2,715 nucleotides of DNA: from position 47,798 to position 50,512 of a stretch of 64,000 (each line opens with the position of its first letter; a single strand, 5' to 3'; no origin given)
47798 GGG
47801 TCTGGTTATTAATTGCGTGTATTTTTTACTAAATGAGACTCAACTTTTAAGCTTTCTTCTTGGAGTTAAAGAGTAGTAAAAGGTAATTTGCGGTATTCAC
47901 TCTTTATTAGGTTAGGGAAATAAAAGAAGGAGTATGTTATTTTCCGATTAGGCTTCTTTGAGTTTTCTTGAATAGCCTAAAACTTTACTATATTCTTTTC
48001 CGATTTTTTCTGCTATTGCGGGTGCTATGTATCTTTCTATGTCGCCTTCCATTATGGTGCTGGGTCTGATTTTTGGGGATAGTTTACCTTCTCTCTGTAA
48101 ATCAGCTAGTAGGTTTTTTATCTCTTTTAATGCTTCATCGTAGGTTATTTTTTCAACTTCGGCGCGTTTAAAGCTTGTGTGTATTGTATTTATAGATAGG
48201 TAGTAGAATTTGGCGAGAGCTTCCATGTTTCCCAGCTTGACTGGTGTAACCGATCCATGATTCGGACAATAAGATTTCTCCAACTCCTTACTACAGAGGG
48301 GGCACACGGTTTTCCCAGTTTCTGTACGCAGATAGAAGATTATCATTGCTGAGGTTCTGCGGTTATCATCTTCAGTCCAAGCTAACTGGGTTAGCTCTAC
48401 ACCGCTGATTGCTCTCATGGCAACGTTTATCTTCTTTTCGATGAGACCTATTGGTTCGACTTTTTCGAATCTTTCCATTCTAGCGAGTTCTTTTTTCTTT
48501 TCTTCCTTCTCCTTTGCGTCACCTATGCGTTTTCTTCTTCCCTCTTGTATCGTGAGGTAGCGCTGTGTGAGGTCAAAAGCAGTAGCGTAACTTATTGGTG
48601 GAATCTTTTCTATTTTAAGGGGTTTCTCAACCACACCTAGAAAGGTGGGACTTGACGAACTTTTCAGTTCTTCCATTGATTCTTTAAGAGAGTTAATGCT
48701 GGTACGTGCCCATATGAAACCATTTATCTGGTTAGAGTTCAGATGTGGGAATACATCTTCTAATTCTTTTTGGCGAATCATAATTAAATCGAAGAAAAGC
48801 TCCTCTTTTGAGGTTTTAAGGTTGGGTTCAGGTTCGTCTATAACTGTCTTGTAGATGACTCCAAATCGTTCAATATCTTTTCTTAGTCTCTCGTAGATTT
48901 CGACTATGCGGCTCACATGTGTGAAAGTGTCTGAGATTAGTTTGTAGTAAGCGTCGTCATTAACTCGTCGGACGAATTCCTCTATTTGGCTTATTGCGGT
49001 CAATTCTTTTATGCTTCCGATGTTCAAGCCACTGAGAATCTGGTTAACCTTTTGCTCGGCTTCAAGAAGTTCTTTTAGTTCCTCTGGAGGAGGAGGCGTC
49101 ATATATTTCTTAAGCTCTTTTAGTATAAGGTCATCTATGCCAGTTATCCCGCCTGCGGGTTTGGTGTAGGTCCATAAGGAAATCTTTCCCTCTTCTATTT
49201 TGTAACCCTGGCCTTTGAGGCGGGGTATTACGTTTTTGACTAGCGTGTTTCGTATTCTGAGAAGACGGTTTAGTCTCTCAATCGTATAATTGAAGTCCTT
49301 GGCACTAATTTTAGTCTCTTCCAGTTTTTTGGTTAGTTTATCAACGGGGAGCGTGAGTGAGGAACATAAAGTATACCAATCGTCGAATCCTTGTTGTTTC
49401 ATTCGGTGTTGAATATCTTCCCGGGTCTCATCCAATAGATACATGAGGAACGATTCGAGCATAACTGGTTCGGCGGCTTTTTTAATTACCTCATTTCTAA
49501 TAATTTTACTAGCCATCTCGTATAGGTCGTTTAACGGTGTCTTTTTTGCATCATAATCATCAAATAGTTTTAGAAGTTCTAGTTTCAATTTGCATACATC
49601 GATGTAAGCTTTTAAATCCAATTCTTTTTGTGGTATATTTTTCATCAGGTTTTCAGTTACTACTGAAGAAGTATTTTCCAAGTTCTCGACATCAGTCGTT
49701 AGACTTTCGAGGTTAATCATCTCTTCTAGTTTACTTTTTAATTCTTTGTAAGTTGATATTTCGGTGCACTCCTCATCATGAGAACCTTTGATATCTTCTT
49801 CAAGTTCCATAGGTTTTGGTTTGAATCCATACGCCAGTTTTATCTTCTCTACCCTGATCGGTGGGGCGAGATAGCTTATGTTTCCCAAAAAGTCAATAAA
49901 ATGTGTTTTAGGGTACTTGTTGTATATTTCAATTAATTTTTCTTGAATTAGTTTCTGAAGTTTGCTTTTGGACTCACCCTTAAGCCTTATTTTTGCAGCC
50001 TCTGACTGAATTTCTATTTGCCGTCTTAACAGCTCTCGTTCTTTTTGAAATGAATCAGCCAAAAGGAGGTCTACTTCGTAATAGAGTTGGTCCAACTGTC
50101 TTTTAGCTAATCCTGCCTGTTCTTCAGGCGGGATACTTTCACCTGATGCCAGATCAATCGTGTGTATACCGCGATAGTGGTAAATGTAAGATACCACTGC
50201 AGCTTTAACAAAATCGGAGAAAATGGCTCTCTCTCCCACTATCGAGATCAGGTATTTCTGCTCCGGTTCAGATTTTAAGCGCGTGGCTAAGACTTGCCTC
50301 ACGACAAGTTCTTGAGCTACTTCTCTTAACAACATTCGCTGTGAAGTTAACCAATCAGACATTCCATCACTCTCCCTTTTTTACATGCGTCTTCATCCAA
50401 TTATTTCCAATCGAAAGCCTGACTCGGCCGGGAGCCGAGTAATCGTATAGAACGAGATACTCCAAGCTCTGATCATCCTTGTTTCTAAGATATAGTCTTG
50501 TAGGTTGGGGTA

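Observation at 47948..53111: Operon of two giant ORFans (914 aa and 804 aa): coiled coil plus zinc knuckle, no enzymatic motif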

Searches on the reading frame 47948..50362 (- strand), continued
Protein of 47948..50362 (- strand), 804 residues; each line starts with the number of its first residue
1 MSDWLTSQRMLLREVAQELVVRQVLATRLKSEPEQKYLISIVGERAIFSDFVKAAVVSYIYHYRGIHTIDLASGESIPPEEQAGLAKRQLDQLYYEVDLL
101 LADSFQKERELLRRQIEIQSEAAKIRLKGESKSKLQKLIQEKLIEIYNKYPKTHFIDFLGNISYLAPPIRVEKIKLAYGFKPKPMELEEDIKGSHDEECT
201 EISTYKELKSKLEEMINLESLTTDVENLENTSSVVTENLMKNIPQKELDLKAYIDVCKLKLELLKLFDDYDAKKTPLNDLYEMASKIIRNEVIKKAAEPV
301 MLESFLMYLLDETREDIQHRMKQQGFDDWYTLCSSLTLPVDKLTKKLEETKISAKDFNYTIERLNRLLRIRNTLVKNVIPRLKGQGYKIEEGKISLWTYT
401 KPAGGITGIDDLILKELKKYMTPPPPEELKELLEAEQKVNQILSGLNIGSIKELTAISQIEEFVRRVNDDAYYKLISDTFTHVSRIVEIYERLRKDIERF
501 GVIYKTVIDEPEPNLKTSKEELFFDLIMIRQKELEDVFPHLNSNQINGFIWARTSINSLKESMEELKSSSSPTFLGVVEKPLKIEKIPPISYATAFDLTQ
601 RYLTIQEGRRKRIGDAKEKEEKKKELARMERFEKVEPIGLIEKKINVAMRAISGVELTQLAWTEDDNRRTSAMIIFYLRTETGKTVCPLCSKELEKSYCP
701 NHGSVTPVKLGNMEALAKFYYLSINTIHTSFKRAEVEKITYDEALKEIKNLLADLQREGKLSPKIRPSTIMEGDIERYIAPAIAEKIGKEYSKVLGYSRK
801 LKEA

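Call 73: find_encoding_contigs(protein=P0043, flank=7000, max_places=1)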
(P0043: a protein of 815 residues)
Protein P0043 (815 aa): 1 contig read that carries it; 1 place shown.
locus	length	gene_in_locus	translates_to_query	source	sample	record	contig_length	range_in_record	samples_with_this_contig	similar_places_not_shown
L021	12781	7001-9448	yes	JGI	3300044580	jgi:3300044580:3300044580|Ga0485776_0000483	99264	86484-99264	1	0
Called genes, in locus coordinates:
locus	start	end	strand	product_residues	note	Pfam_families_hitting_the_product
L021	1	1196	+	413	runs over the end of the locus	PF01041:DegT_DnrJ_EryC1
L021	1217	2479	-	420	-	PF02638:GHL10 (faint), PF13200:DUF4015, PF14871:GHL6 (faint)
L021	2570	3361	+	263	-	PF01553:Acyltransferase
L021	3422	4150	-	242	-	-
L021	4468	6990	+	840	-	-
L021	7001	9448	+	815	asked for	-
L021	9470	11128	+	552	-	-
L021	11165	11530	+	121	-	-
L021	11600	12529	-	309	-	-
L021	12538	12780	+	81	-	?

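Call 74: find_encoding_contigs(protein=P0099, flank=7000, max_places=1)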
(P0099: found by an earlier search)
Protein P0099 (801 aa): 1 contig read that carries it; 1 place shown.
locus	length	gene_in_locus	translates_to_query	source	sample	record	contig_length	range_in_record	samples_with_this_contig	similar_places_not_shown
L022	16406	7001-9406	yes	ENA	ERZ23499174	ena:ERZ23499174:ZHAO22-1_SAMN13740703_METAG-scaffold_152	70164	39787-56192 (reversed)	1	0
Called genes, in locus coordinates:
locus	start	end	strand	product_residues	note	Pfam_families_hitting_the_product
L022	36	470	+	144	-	-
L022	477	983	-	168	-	PF01948:PyrI, PF02748:PyrI_C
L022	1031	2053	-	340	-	-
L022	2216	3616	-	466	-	PF00291:PALP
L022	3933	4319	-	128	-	PF03259:Robl_LC7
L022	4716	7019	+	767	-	-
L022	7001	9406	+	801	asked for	-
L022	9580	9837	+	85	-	-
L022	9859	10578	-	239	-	-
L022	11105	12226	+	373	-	-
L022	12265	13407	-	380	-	PF13847:Methyltransf_31 (faint), PF25133:TYW2_N_2, PF02475:TRM5-TYW2_MTfase, PF05175:MTS (weak)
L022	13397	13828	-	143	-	PF04027:DUF371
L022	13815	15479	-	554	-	PF01702:TGT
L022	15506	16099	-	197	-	PF00004:AAA (faint), PF13238:AAA_18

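Call 75: find_encoding_contigs(protein=P0042, flank=7000, max_places=1)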
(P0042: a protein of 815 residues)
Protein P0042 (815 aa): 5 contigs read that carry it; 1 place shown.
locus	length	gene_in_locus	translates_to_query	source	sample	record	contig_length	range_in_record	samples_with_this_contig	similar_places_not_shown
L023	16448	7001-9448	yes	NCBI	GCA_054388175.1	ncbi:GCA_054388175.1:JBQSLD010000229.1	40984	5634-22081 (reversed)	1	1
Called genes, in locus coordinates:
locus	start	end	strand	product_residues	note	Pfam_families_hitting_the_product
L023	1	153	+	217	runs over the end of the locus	PF03692:CxxCxxCC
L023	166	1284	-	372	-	PF01300:Sua5_yciO_yrdC, PF03481:Sua5_C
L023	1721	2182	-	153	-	-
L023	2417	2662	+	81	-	PF01978:TrmB (weak)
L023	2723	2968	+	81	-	-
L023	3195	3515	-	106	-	-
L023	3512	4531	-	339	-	-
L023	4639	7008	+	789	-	-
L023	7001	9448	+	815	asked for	-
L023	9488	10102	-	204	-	PF04191:PEMT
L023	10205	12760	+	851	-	PF01364:Peptidase_C25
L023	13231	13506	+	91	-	-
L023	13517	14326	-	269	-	-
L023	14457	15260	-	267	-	-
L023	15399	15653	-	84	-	PF00808:CBFD_NFYB_HMF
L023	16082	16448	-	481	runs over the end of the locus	PF00291:PALP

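Call 76: find_encoding_contigs(protein=P0046, flank=7000, max_places=1)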
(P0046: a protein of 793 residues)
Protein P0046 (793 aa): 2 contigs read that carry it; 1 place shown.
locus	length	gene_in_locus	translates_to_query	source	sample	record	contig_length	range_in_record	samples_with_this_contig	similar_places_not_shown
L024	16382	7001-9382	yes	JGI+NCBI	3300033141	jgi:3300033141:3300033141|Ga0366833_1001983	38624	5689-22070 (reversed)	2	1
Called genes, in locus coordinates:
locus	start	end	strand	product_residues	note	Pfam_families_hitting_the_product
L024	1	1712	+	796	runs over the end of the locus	PF00890:FAD_binding_2 (faint), PF12831:FAD_oxidored, PF13450:NAD_binding_8 (weak)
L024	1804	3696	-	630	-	PF01702:TGT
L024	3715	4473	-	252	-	PF00004:AAA (faint), PF13238:AAA_18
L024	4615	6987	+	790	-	-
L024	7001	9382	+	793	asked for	-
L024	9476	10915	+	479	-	-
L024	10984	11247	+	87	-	-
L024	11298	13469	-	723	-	PF05833:NFACT_N, PF05670:NFACT-R_1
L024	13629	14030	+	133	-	-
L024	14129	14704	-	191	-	-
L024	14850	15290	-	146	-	-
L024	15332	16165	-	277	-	-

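Call 84: find_related_loci(query=A2, collection=viral_contigs, flank=5000)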
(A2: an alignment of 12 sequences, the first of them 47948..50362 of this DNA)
Query A2 (804 aa) in viral_contigs; peptide patterns used: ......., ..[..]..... (x = any residue, [..] = any of these).
57 stretches matched a pattern, but none encodes a relative of the query by tblastn (E <= 1e-3).

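Call 85: fold_search(model_id=the predicted structure, library=viral)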
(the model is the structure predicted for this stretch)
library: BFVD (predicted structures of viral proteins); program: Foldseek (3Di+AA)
matches with E <= 10: 203; with E <= 0.001: 0
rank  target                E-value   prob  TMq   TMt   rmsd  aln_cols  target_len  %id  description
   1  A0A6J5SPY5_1          2.1e-02  0.21  0.09  0.07  45.6       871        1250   13  Uncharacterized protein [uncultured Caudovirales phage]
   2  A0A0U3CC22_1          3.1e-02  0.16  0.10  0.09  33.0       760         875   12  Putative tail length tape-measure protein [Pseudomonas phage SM1]
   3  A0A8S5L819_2          3.6e-02  0.10  0.07  0.05  58.1       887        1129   11  Minor tail protein [Siphoviridae sp. ctDmQ3]
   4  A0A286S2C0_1          6.0e-02  0.13  0.10  0.10  30.1       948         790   10  Tape measure protein [Arthrobacter phage Molivia]
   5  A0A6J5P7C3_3          6.0e-02  0.11  0.09  0.07  38.5       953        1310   10  Uncharacterized protein [uncultured Caudovirales phage]
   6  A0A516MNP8            6.3e-02  0.12  0.09  0.07  36.8      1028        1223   10  (no name in the UniProt tables at hand)
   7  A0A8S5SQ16            7.7e-02  0.12  0.09  0.07  41.3      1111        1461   11  Uncharacterized protein [Siphoviridae sp. ctqSm5]
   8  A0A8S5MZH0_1          1.3e-01  0.20  0.12  0.11  35.8       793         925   10  Minor tail protein [Siphoviridae sp. ctoMB99]
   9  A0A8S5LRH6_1          1.4e-01  0.07  0.08  0.07  49.1      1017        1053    9  Uncharacterized protein [Myoviridae sp. ctSGr1]
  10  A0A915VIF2            1.9e-01  0.10  0.07  0.12  36.0       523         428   11  (no name in the UniProt tables at hand)
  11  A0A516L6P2            1.9e-01  0.07  0.08  0.07  37.1       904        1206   12  (no name in the UniProt tables at hand)
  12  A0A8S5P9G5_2          2.0e-01  0.09  0.09  0.07  43.5       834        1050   10  Minor tail protein (Fragment) [Myoviridae sp. ctTYJ16]
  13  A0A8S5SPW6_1          2.1e-01  0.08  0.09  0.09  32.7       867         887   10  Tail tape measure protein [Siphoviridae sp. ctLdn10]
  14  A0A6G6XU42            2.3e-01  0.07  0.08  0.08  41.9       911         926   10  (no name in the UniProt tables at hand)
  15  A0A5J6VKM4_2          2.7e-01  0.06  0.07  0.07  28.3       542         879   13  Uncharacterized protein [Megaviridae environmental sample]
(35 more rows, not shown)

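Call 95: search_protein_families(library=pfam, proteins=[L021:9470-11128:+, L024:9476-10915:+, L021:4468-6990:+, L022:4716-7019:+, L017:5590-7857:+, L016:5383-8001:+, L023:4639-7008:+, L021:11165-11530:+, L022:9580-9837:+], max_evalue=0.01)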
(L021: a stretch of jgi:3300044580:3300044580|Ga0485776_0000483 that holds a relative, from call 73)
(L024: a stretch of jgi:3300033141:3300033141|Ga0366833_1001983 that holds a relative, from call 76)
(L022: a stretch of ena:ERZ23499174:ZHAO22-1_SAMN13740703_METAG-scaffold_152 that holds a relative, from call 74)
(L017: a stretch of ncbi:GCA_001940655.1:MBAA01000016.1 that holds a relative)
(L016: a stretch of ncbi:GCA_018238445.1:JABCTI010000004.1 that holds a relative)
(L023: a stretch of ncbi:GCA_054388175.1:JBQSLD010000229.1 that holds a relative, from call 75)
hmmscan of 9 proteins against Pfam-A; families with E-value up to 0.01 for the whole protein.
L021:9470-11128:+ (552 aa): 0 families

L024:9476-10915:+ (479 aa): 0 families

L021:4468-6990:+ (840 aa): 0 families

L022:4716-7019:+ (767 aa): 0 families

L017:5590-7857:+ (755 aa): 0 families

L016:5383-8001:+ (872 aa): 1 family
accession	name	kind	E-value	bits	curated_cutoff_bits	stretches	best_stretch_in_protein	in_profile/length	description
PF03887.19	YfbU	-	0.0033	18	25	0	332-373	72-113/166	YfbU domain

L023:4639-7008:+ (789 aa): 0 families

L021:11165-11530:+ (121 aa): 3 families
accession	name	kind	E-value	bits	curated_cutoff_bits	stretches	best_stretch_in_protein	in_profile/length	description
PF01733.24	Nucleoside_tran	-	0.00064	19.6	29.8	1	14-106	36-129/309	Nucleoside transporter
PF07332.16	Phage_holin_3_6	-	0.0035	17.8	28.4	1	17-72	46-101/116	Putative Actinobacterial Holin-X, holin superfamily III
PF12326.13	EOS1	-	0.0058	17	23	1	23-96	52-124/163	N-glycosylation protein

L022:9580-9837:+ (85 aa): 0 families

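Call 96: search_protein_families(library=ncbifam, proteins=[L021:9470-11128:+, L024:9476-10915:+, L021:4468-6990:+, L022:4716-7019:+, L017:5590-7857:+, L016:5383-8001:+, P0037, P0032, P0045], max_evalue=0.01)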
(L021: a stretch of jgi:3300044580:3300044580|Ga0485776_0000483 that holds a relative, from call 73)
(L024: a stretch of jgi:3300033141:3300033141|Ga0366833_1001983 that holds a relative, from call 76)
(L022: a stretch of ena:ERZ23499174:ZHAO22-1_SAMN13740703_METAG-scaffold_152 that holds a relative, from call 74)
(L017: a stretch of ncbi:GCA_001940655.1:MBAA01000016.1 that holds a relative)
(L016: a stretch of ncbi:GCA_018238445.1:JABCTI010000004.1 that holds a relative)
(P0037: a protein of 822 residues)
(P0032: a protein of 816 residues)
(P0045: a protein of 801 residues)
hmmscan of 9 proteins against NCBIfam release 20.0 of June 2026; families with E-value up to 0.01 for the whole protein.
L021:9470-11128:+ (552 aa): 0 families

L024:9476-10915:+ (479 aa): 0 families

L021:4468-6990:+ (840 aa): 0 families

L022:4716-7019:+ (767 aa): 0 families

L017:5590-7857:+ (755 aa): 0 families

L016:5383-8001:+ (872 aa): 0 families

P0037 (822 aa): 0 families

P0032 (816 aa): 0 families

P0045 (801 aa): 0 families

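Call 100: list_cluster_members(proteins=[P0051, P0053, P0054, P0055, P0056, P0058, P0059, P0061, P0063, P0064])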
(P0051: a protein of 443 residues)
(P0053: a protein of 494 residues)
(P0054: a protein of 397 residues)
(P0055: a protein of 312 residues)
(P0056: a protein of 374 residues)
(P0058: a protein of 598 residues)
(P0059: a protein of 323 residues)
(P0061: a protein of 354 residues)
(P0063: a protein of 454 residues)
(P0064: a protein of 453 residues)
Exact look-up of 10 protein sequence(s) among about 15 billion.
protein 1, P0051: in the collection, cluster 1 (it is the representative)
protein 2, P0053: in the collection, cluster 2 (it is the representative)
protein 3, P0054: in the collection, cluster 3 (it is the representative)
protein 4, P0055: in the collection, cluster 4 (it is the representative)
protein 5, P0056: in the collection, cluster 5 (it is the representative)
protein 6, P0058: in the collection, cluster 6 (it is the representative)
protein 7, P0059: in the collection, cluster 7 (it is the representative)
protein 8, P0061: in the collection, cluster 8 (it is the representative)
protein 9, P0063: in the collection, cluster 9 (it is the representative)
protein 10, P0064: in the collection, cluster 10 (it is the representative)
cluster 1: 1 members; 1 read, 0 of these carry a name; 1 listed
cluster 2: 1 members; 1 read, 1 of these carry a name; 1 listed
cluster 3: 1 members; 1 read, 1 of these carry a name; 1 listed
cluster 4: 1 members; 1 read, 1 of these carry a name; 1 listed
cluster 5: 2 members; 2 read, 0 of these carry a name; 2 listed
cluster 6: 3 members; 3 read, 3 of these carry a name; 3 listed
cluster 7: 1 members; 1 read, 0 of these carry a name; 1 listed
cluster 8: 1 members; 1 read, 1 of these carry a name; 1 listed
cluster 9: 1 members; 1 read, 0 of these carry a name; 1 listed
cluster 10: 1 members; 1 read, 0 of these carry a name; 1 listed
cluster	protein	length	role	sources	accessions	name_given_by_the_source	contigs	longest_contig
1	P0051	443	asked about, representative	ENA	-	-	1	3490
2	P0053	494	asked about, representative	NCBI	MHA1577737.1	MAG: hypothetical protein ACTSU3_10290, partial [Candidatus Thorarchaeota archaeon]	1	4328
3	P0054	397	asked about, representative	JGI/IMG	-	hypothetical protein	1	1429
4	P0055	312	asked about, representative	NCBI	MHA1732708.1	MAG: hypothetical protein ACTSU5_12255, partial [Promethearchaeota archaeon]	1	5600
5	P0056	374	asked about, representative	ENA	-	-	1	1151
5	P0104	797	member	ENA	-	-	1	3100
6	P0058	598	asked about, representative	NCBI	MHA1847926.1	MAG: hypothetical protein ACTSXU_09795 [Promethearchaeota archaeon]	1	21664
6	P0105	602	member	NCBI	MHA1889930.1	MAG: hypothetical protein ACTSYS_02980 [Promethearchaeota archaeon]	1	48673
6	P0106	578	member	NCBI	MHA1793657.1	MAG: hypothetical protein ACTSVI_13510, partial [Promethearchaeota archaeon]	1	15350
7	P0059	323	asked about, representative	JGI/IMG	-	-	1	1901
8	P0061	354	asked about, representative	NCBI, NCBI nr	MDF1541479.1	MAG: hypothetical protein P1Q69_21450, partial [Candidatus Thorarchaeota archaeon] | hypothetical protein [Candidatus Thorarchaeota archaeon]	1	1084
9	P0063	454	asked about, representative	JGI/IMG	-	-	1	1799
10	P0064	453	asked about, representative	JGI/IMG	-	-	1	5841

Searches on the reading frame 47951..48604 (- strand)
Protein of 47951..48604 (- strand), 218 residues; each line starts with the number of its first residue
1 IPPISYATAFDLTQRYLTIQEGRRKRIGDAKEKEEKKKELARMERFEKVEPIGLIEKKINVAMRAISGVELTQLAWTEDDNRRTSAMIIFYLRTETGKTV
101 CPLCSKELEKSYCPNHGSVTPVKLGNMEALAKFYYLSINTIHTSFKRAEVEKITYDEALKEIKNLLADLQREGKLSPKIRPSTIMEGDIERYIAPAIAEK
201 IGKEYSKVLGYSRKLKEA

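Call 43: search_protein_families(library=pfam, proteins=[window:47951-48604:-], max_evalue=10)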
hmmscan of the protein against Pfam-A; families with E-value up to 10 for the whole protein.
seq(218 aa): 4 families
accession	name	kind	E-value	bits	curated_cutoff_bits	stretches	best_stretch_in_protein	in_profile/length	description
PF18445.7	Zn_ribbon_PRDM4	-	0.058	13.6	25.8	1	101-121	13-32/38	PR zinc knuckle motif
PF25074.1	DUF7798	-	0.071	13.2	27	1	121-167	13-57/272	Domain of unknown function (DUF7798)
PF08672.17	ANAPC2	-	0.12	13.3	23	1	135-176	11-52/60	Anaphase promoting complex (APC) subunit 2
PF08271.17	Zn_Ribbon_TF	-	0.15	12.1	29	1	91-109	12-30/43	TFIIB zinc-binding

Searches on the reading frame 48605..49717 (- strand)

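Call 43: search_protein_families(library=pfam, proteins=[window:48605-49717:-], max_evalue=10)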
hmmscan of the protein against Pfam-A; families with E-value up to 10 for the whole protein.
seq(371 aa): 3 families
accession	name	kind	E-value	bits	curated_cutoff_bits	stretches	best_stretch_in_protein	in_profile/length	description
PF08638.16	Med14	-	0.008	16.1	25.6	1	128-180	126-176/191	Mediator complex subunit MED14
PF23337.1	PTHB1_pf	-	0.07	13.5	24.7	1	28-58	10-42/110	PTHB1 platform domain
PF14712.11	Snapin_Pallidin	-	2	9.4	29.6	1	119-170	9-60/89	Snapin/Pallidin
